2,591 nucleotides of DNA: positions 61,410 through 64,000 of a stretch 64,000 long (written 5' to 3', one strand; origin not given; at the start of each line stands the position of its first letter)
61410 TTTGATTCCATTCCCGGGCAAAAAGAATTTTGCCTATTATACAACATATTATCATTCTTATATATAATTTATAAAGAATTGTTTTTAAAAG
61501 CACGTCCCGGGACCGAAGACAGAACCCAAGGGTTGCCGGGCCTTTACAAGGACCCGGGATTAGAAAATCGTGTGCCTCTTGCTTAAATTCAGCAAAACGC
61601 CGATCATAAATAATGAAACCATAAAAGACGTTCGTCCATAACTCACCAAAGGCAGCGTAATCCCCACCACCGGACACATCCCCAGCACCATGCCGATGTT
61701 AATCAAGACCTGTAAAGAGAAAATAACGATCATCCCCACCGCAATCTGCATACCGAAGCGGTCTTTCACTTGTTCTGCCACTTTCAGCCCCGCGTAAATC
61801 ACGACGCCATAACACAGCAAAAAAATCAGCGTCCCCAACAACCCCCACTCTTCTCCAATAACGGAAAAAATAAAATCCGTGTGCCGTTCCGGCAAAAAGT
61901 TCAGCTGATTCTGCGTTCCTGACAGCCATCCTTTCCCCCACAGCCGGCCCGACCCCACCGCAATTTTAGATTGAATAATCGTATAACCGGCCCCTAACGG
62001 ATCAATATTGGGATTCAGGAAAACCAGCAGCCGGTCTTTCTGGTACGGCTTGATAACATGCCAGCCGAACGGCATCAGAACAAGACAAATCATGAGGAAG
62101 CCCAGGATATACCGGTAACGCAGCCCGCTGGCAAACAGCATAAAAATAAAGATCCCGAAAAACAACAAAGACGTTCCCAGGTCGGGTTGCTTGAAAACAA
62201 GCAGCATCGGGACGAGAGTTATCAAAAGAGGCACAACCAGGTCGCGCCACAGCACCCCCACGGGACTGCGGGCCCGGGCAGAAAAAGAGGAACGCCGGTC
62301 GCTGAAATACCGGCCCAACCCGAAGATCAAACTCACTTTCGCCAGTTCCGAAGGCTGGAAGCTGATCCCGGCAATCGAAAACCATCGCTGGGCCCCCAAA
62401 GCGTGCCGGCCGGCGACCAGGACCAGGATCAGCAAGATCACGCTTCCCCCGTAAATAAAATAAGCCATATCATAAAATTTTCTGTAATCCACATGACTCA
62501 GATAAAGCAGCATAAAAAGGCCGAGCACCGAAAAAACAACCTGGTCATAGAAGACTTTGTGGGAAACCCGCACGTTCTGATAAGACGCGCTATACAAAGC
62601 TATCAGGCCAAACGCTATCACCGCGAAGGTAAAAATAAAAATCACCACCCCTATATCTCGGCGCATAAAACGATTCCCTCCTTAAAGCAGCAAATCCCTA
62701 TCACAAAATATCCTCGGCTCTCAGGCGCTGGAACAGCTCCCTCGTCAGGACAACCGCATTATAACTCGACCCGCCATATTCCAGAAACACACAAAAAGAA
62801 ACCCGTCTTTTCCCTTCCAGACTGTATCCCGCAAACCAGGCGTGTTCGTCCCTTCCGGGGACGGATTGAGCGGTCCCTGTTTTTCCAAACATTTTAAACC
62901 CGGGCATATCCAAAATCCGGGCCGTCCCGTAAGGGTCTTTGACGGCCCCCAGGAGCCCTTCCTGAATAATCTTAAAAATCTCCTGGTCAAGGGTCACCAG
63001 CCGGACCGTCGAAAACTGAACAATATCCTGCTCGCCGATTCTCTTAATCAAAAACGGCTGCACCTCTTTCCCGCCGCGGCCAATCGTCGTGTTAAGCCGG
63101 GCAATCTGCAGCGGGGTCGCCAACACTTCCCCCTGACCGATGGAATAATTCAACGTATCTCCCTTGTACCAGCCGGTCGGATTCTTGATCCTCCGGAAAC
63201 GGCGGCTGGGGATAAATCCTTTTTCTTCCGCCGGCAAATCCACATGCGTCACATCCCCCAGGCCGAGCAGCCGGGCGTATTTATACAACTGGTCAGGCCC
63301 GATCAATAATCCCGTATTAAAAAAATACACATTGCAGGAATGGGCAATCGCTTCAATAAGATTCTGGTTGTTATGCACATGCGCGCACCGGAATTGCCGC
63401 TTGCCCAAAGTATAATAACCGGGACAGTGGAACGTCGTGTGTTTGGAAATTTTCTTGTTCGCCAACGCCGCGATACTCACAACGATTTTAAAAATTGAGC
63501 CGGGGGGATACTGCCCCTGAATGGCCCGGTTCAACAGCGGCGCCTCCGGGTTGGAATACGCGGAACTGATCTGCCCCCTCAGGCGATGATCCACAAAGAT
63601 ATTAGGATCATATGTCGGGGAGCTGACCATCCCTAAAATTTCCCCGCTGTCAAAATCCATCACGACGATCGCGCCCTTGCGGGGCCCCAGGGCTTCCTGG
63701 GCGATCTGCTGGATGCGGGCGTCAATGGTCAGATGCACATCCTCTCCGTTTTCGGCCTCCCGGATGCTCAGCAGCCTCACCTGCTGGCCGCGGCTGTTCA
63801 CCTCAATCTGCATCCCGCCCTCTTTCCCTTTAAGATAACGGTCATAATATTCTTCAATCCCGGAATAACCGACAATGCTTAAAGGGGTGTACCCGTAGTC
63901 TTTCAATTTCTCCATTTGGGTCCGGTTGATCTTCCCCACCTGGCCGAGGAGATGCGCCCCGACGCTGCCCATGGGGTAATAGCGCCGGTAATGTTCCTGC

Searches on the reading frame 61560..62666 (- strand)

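Call 33: search_protein_families(library=pfam, proteins=[window:61560-62666:-])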
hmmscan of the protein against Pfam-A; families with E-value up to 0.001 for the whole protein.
window:61560-62666:- (368 aa): 1 family
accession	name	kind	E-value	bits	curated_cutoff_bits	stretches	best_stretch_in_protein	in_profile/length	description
PF01098.24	FTSW_RODA_SPOVE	-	1.2e-97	327.5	26.4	1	9-365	4-354/356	Cell cycle protein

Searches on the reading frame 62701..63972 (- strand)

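Call 33: search_protein_families(library=pfam, proteins=[window:62701-63972:-])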
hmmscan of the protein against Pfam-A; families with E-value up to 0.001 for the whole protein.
window:62701-63972:- (423 aa): 2 families
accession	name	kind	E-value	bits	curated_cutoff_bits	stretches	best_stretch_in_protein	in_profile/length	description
PF00905.27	Transpeptidase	-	8e-59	199.7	22.1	1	100-403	1-283/299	Penicillin binding protein transpeptidase domain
PF03717.20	PBP_dimer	-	3.8e-16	60.5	24.4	1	2-66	113-177/180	Penicillin-binding Protein dimerisation domain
